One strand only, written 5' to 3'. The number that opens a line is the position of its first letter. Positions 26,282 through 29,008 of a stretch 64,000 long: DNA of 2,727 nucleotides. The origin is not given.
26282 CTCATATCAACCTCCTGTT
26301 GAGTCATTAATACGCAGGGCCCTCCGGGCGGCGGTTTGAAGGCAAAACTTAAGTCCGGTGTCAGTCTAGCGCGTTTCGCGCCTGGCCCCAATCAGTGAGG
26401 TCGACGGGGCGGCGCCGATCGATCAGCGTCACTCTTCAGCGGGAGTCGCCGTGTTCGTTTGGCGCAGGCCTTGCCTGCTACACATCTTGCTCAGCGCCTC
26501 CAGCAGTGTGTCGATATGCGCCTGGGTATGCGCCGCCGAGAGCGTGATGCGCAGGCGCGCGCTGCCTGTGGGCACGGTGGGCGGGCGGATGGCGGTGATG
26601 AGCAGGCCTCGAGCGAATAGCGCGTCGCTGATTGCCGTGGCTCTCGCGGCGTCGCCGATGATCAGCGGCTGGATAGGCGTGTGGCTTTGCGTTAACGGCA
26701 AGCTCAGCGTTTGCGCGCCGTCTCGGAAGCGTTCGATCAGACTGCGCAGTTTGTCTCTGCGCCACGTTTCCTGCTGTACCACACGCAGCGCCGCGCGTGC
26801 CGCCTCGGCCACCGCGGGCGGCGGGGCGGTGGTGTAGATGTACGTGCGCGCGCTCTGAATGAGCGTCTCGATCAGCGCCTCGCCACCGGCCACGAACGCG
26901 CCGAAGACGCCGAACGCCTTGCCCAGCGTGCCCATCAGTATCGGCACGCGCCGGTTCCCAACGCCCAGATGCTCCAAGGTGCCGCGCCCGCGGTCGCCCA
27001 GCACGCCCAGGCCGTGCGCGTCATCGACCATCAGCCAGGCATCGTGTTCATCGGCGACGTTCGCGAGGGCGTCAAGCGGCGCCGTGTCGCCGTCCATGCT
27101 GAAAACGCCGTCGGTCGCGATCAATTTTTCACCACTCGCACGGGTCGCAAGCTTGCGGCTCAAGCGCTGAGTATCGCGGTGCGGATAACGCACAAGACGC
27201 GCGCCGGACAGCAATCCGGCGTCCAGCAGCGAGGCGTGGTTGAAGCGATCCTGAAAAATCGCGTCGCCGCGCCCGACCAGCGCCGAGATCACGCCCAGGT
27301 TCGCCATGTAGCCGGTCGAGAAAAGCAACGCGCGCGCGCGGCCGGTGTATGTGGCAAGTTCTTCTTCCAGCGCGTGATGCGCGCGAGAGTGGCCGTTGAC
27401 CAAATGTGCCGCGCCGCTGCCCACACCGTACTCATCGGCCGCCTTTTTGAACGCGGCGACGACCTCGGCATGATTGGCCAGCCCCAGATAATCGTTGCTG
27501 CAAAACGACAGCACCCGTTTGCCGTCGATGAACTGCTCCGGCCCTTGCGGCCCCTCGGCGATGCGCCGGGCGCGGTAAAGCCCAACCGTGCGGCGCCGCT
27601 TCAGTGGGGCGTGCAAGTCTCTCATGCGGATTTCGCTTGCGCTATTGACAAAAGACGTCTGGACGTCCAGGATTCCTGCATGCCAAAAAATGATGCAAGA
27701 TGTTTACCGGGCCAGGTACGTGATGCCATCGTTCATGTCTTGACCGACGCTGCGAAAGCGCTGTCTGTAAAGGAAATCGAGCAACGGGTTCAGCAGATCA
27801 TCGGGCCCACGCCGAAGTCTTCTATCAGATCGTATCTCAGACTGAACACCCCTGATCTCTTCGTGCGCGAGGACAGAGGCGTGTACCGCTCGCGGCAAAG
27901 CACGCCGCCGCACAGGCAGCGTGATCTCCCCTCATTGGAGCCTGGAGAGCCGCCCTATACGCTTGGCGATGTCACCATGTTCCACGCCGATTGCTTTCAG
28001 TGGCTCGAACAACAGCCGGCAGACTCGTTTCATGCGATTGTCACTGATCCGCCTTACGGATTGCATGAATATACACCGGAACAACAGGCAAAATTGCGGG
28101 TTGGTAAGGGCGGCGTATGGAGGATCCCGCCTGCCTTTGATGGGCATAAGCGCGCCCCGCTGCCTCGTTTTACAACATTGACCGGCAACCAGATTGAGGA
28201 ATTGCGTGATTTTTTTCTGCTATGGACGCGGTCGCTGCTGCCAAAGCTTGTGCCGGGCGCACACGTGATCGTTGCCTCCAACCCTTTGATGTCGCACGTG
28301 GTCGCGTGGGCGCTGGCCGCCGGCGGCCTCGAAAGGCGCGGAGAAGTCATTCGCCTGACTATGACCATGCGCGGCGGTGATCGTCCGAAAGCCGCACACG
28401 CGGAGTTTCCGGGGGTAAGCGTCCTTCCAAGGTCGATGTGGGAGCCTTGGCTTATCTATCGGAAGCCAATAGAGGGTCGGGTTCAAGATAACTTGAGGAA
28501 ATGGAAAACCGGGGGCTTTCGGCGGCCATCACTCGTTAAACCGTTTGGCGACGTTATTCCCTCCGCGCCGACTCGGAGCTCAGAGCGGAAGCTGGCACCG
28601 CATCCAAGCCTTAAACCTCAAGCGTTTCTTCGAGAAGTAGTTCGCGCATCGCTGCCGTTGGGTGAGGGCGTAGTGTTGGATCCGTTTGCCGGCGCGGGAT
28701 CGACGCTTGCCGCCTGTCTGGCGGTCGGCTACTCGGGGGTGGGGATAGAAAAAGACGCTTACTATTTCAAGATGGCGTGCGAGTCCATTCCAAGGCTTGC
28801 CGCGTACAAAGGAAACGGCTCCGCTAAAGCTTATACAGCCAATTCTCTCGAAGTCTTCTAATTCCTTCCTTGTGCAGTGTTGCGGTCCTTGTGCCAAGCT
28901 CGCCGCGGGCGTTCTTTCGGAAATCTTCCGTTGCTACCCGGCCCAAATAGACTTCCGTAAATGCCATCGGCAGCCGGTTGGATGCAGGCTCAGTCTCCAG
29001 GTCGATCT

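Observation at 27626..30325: Restriction-modification module plus ecsC inserted between bioB and bioF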

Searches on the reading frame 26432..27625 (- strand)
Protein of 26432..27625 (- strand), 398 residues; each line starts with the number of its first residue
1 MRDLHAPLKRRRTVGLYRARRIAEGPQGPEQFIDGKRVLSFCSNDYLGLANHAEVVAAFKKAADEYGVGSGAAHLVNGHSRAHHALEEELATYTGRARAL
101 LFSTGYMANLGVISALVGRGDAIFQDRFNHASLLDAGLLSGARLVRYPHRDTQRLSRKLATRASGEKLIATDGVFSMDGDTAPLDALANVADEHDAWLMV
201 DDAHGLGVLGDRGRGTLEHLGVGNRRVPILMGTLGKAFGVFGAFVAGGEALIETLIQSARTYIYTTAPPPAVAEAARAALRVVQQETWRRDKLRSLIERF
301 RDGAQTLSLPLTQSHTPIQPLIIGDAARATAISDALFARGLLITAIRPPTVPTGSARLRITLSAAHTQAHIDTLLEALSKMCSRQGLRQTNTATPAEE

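Call 4: search_protein_families(library=pfam, proteins=[window:26432-27625:-], max_evalue=0.1)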
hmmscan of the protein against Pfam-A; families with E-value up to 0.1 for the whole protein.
window:26432-27625:- (398 aa): 4 families
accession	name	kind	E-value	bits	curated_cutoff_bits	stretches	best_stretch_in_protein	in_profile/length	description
PF00155.27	Aminotran_1_2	-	3.3e-57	194.8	19.7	1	37-378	2-361/361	Aminotransferase class I and II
PF01041.23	DegT_DnrJ_EryC1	-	0.00029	20.6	19.8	1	83-208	26-152/360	DegT/DnrJ/EryC1/StrS aminotransferase family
PF01212.27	Beta_elim_lyase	-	0.00045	20.1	27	1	76-149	27-103/288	Beta-eliminating lyase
PF01053.26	Cys_Met_Meta_PP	-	0.061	12.3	27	1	83-125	54-96/381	Cys/Met metabolism PLP-dependent enzyme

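Call 15: find_related_loci(query=window:26432-27625:-, collection=genome_contigs, flank=8000)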
Query window:26432-27625:- (398 aa) in genome_contigs; peptide patterns used: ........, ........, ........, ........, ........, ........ (x = any residue, [..] = any of these).
600 stretches matched a pattern (row limit reached: there are more); 571 encode a relative of the query (tblastn E <= 1e-3); the best 80 are kept; 80 distinct loci.
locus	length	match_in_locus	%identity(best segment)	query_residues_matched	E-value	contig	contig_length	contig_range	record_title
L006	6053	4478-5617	68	2-381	2e-167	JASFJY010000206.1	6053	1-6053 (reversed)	MAG: Chromatiales bacterium isolate D0608U12metaG_Bin_322 D0608U12metaG_FD_scaffold_2832_c1, whole genome shotgun sequen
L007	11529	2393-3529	69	15-393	1e-165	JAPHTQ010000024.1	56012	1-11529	MAG: Gammaproteobacteria bacterium isolate N2M-Bin_1 c_000000602273, whole genome shotgun sequence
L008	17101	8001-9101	67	15-382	2e-164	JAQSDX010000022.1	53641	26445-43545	MAG: Candidatus Methylobacter titanis isolate D1-2020 MAG004 NODE_22_length_53641_cov_541.088064, whole genome shotgun s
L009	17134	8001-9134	67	1-379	3e-163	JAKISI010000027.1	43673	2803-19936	MAG: Candidatus Polarisedimenticolaceae bacterium isolate D96SM.bin.13 NODE_635_length_43673_cov_14.655881, whole genome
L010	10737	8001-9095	67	15-380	3e-162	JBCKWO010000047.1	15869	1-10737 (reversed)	Methylobacter sp. isolate SLM_LV1_0830-N19 Node_47_length_15869_cov_74.510491, whole genome shotgun sequence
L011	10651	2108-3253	65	1-381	3e-162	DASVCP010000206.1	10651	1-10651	MAG TPA_asm: Gammaproteobacteria bacterium isolate SMAG_U2009 k141_1582103, whole genome shotgun sequence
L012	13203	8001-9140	66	1-379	1e-161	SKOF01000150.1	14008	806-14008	MAG: Thioalkalivibrio sp. isolate CSSed162cmA_318 CSSed16-2cmA-12555, whole genome shotgun sequence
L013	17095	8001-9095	67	15-380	1e-161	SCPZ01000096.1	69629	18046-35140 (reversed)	MAG: Methylobacter sp. isolate DP16D_bin.19 DP16D_bin.19-74748, whole genome shotgun sequence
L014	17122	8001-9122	64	8-381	2e-161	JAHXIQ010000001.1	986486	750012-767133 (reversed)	MAG: Candidatus Thiodiazotropha sp. (ex Myrtea sp. 'scaly one' KF741663) isolate 3502F_Th1 c_000000000001, whole genome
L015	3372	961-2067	65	3-372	6e-169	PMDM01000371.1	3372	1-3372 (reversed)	MAG: Methylococcaceae bacterium isolate fen_1218 73.20120700_E2X.256_contig_3755765, whole genome shotgun sequence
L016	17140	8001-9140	65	3-383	5e-161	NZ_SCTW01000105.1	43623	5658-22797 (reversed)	MAG: Methylobacter sp. isolate FW305_bin.9 FW305_bin.9-27337, whole genome shotgun sequence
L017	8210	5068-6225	65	8-396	5e-160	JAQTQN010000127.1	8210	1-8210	MAG: Methylobacter sp. isolate STB_140 NODE_24227_length_8210_cov_5.670543_Sandtown_B, whole genome shotgun sequence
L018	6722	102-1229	67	8-381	5e-160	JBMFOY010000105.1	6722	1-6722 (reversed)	MAG: Halothiobacillaceae bacterium isolate KM4338-49 NODE_5895_length_6722_cov_6.978701, whole genome shotgun sequence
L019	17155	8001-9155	62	1-385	1e-159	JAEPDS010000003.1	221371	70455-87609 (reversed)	MAG: Candidatus Thiodiazotropha sp. 'RUGA' isolate MAGL046 c_000000000003, whole genome shotgun sequence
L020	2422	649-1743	65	15-380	5e-170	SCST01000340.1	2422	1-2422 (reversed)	MAG: Methylovulum sp. isolate FW215_bin.51 FW215_bin.51-59995, whole genome shotgun sequence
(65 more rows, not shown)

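Call 83: search_protein_families(library=pfam, proteins=[L012:7238-8008:+], max_evalue=0.001)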
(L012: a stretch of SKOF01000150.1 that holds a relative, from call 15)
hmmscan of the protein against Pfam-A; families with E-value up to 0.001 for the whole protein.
L012:7238-8008:+ (256 aa): 3 families
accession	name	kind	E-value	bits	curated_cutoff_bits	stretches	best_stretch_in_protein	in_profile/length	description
PF08241.18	Methyltransf_11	-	3.2e-12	47.3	21.2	1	42-129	2-94/95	Methyltransferase domain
PF13649.12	Methyltransf_25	-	7.8e-10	39.8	27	1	42-126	3-97/97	Methyltransferase domain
PF08242.18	Methyltransf_12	-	1.4e-05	26.2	30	1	42-128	2-98/98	Methyltransferase domain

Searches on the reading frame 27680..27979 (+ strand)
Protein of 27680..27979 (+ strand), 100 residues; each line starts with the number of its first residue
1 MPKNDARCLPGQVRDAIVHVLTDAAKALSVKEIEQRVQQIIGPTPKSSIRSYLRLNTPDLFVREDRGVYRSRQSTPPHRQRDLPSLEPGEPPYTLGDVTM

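Call 62: search_protein_families(library=pfam, proteins=[window:27680-27979:+], max_evalue=10)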
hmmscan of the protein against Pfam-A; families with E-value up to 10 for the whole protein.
window:27680-27979:+ (100 aa): 1 family
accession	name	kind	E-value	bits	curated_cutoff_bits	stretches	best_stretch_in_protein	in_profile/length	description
PF22278.2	DUF6958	-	0.2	12.5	27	1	13-41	24-52/90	Family of unknown function (DUF6958)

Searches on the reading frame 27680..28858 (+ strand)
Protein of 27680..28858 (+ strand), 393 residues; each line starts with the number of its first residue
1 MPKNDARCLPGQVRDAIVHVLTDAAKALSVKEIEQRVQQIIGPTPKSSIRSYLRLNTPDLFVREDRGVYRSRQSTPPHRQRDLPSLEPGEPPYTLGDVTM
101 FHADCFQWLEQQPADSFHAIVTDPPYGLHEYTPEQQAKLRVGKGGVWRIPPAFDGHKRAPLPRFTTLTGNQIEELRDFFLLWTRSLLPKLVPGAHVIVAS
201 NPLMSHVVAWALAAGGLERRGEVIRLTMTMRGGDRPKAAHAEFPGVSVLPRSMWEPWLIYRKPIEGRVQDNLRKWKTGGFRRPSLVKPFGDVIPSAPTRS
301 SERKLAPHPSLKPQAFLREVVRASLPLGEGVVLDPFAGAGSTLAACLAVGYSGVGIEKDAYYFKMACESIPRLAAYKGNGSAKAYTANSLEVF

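Call 4: search_protein_families(library=pfam, proteins=[window:27680-28858:+], max_evalue=0.1)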
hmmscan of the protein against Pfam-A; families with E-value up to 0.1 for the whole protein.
window:27680-28858:+ (393 aa): 2 families
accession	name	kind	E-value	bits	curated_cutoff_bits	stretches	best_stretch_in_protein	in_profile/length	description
PF01555.25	N6_N4_Mtase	-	1.4e-14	55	26.7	1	118-366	2-219/221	DNA methylase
PF01170.24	UPF0020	-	0.021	15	22.3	0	101-129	107-134/197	RMKL-like, methyltransferase domain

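Call 5: search_protein_families(library=ncbifam, proteins=[window:27680-28858:+], max_evalue=0.1)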
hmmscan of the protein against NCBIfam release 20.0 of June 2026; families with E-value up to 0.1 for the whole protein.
window:27680-28858:+ (393 aa): 6 families
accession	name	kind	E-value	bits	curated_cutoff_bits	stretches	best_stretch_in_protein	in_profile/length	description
NF008572.0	PRK11524.1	equivalog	3.1e-13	49.5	292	1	307-383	194-269/294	adenine-specific DNA-methyltransferase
NF050803.1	DnaMtaseCcrMCaul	equivalog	1.6e-12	47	830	1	307-376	185-253/350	adenine-specific DNA-methyltransferase CcrM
NF010253.0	PRK13699.1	subfamily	1.1e-08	35.1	244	1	287-375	128-207/226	DNA methyltransferase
TIGR01177.1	TIGR01177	hypoth_equivalog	5.4e-05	22.7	316.55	1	97-136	231-268/330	TIGR01177 family methyltransferase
TIGR03534.1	RF_mod_PrmC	equivalog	0.087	12.3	199.1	0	96-130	138-170/253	peptide chain release factor N(5)-glutamine methyltransferase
NF008748.0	PRK11783.1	equivalog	0.095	10.9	466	0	99-125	595-620/704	bifunctional 23S rRNA (guanine(2069)-N(7))-methyltransferase RlmK/23S rRNA (guanine(2445)-N(2))-methyltransferase RlmL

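Call 6: search_protein_families(library=padloc, proteins=[window:27680-28858:+], max_evalue=0.1)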
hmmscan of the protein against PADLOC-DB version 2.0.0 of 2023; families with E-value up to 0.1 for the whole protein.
window:27680-28858:+ (393 aa): 44 families (the best 25 are shown)
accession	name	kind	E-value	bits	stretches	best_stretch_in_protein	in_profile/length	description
PDLC03215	MTase_II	-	9.4e-102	338.4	1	100-373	51-324/331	Type II methyltransferase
PDLC03371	MTase_II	-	1.1e-22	78.8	1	98-370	11-252/260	Type II methyltransferase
PDLC03299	MTase_II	-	2.8e-17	61.2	2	291-383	179-270/296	Type II methyltransferase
PDLC03320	MTase_II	-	3.5e-14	50.7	2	305-377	210-281/289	Type II methyltransferase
PDLC03228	MTase_II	-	8.6e-13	46.6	1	288-376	129-208/227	Type II methyltransferase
PDLC03216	MTase_II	-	1.2e-12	45.5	1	308-376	194-261/364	Type II methyltransferase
PDLC03738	oMTase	-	7.4e-12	42.6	2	308-376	204-271/376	orphan methyltransferase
PDLC03732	oMTase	-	4.6e-11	40.8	2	310-357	189-235/258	orphan methyltransferase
PDLC03265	MTase_II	-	7.3e-11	40.1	2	288-366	250-324/333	Type II methyltransferase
PDLC03387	MTase_II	-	4e-10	37.3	2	308-370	214-275/289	Type II methyltransferase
PDLC03321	MTase_II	-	4.1e-10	37.3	1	282-370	157-242/245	Type II methyltransferase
PDLC03353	MTase_II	-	1.4e-09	35.9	2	302-370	183-250/260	Type II methyltransferase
PDLC04134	mad2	-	7.1e-09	33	2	96-220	339-416/492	mads_2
PDLC03350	MTase_II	-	2.1e-08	31.9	1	306-370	232-295/312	Type II methyltransferase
PDLC03295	MTase_II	-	2.3e-08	31.9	1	298-371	194-267/292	Type II methyltransferase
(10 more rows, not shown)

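Call 8: search_solved_structures(query=window:27680-28858:+, max_evalue=0.01, show_alignments=2)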
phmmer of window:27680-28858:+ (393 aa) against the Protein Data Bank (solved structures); distinct sequences matched with E-value up to 0.01: 11.
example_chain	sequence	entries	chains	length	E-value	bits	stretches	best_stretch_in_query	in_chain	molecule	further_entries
6pbd_A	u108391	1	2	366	1.9e-10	43.4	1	307-372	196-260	Modification methylase CcrMI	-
8urk_A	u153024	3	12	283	4.1e-09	38.9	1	304-375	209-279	Methyltransferase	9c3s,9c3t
9c3u_A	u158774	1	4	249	2.4e-08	36.4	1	304-370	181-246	Methyltransferase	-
5hek_A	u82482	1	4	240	3.7e-08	35.8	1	278-368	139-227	Adenine specific DNA methyltransferase (DpnA)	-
5hfj_A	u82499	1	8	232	4e-08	35.7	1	278-367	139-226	Adenine specific DNA methyltransferase (DpnA)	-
2zie_A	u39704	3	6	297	6.3e-06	28.5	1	276-372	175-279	Putative modification methylase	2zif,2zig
8s9m_A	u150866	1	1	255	7.3e-05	25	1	278-368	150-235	DNA cytosine-N4 methyltransferase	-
8s9n_A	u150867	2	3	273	8e-05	24.8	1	279-368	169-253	DNA cytosine-N4 methyltransferase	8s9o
1nw8_A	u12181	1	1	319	0.00041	22.5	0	305-354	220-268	MODIFICATION METHYLASE RSRI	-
1eg2_A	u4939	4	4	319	0.00046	22.3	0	305-354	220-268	MODIFICATION METHYLASE RSRI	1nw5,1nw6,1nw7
1g60_A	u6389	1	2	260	0.00077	21.6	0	307-366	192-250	Adenine-specific Methyltransferase MboIIA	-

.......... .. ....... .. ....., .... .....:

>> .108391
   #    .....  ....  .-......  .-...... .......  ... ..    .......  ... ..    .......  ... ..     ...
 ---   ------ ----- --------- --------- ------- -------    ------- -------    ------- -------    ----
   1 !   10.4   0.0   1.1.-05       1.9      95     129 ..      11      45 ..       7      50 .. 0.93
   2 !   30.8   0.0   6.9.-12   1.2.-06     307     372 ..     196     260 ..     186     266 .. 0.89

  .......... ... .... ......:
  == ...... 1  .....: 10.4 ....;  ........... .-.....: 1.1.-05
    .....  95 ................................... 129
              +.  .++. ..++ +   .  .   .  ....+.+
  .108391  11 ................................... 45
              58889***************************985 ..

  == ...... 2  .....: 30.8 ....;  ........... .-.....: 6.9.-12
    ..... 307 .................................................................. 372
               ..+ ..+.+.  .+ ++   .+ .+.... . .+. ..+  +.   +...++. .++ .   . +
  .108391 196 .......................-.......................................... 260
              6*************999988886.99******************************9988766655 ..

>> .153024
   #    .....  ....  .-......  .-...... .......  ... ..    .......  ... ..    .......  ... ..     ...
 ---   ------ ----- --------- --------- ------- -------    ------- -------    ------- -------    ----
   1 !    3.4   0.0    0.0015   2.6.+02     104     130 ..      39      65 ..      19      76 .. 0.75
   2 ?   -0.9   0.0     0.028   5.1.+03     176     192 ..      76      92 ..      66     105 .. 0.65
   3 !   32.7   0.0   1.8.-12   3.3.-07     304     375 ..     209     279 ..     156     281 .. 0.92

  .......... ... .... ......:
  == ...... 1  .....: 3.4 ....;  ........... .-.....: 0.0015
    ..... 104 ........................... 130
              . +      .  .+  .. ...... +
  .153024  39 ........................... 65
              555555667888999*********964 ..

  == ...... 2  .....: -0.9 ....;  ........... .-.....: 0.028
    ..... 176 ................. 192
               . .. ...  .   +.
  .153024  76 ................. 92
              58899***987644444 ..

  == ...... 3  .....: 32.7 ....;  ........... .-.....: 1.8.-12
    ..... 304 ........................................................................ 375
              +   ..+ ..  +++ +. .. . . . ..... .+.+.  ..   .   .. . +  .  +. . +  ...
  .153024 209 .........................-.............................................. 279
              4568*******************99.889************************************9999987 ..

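Call 9: search_protein_families(library=phrogs, proteins=[window:27680-28858:+], max_evalue=0.1)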
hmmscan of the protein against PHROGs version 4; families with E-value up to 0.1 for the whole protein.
window:27680-28858:+ (393 aa): 11 families
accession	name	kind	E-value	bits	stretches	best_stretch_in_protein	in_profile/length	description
phrog_67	-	other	3.4e-27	96.8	1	91-371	117-344/743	DNA methyltransferase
phrog_3008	-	other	4.7e-13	50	1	303-377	145-218/244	DNA methyltransferase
phrog_498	-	other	3.3e-11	43.4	1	118-369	224-419/633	DNA methyltransferase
phrog_8769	-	other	5.2e-11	43.2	1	329-378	12-61/71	methyltransferase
phrog_18293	-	other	5.8e-09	36.9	1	307-374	45-111/119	methyltransferase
phrog_6952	-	other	7.3e-09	36.7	1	307-370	113-175/181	DNA methyltransferase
phrog_23085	-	unknown function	2.3e-06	28.3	1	299-366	35-101/138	-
phrog_23148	-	unknown function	4.1e-06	27.9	1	298-370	75-146/165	-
phrog_6025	-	other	0.00033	21.3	1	96-128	10-42/192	DNA methyltransferase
phrog_18146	-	other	0.00034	20.6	1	328-358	69-99/452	DNA methyltransferase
phrog_12862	-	unknown function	0.068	14.1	0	98-131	3-36/149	-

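Call 36: find_homologous_proteins(query=window:27680-28858:+, max_evalue=1e-10)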
Query window:27680-28858:+ (393 aa): 8000 proteins with E <= 1e-10 among 8000 candidates; the best 120 are listed.
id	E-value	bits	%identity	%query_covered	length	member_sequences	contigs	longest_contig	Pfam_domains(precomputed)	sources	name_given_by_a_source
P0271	3.1e-268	907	100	100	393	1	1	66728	PF01555.25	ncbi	ncbi:MAG: DNA-methyltransferase [Gammaproteobacteria bacterium]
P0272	9.5e-235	797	88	100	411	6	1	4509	PF01555.25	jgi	-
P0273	1.6e-229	780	86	99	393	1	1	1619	PF01555.25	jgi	-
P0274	3.5e-205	700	79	98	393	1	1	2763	PF01555.25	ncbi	ncbi:MAG: DNA methyltransferase [Candidatus Binatia bacterium]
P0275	4.6e-189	646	70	100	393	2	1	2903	PF01555.25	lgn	-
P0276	1.4e-187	642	71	98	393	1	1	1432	PF01555.25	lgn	-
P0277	3.3e-186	637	71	99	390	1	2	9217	PF01555.25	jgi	jgi:DNA modification methylase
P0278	9.5e-186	636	69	100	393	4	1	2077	PF01555.25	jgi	jgi:site-specific DNA-methyltransferase (adenine-specific)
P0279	6.0e-185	633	70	98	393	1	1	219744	PF01555.25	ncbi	ncbi:MAG: DNA methyltransferase [Verrucomicrobiales bacterium]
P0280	6.8e-185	633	72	96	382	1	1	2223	PF01555.25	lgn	-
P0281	9.4e-185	632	71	96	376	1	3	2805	PF01555.25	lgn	-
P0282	9.9e-185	632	70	100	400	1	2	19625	PF01555.25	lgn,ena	-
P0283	1.6e-184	631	70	99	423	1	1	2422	PF01555.25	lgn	-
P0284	2.0e-184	631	69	100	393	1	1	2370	PF01555.25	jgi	jgi:site-specific DNA-methyltransferase (adenine-specific)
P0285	2.1e-184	631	69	100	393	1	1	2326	PF01555.25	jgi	jgi:site-specific DNA-methyltransferase (adenine-specific)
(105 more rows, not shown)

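Call 76: predict_structure(alignment_id=A5)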
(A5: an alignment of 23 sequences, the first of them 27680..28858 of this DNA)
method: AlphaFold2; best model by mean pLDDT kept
length: 393 residues; sequences in the alignment: 23
mean_pLDDT: 45.8   pTM: 0.35
mean pLDDT of the five models: 45.8, 43.4, 43.3, 42.3, 41.3
residues with pLDDT >= 90: 0; 70-90: 65; 50-70: 74; < 50: 254
segments of 3 or more residues with pLDDT < 50: 1-7, 75-86, 124-130, 142-144, 146-172, 178-209, 211-213, 215-350, 370-393
pLDDT, mean of each block of 10 residues (from residue 1): 43 73 83 85 73 63 76 50 46 74 74 61 48 58 47 32 35 50 42 31 41 41 24 26 27 25 24 23 31 27 31 31 28 33 45 63 61 39 27 25
secondary structure, 60 per line:
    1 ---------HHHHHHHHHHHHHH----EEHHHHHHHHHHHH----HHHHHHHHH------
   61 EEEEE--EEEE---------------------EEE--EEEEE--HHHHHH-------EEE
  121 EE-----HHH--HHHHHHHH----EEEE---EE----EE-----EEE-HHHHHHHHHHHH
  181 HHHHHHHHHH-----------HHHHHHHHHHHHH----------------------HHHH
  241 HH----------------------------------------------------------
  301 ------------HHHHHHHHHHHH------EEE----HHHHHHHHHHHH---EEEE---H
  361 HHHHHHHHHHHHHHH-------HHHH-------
elements in order: H10-23 H30-41 H46-54 E61-65 E68-71 E93-95 E98-102 H105-110 E118-122 H133-140 E145-148 E165-167 H169-190 H202-214 H237-242 H313-324 E331-333 H338-349 E353-356 H360-375 H383-386
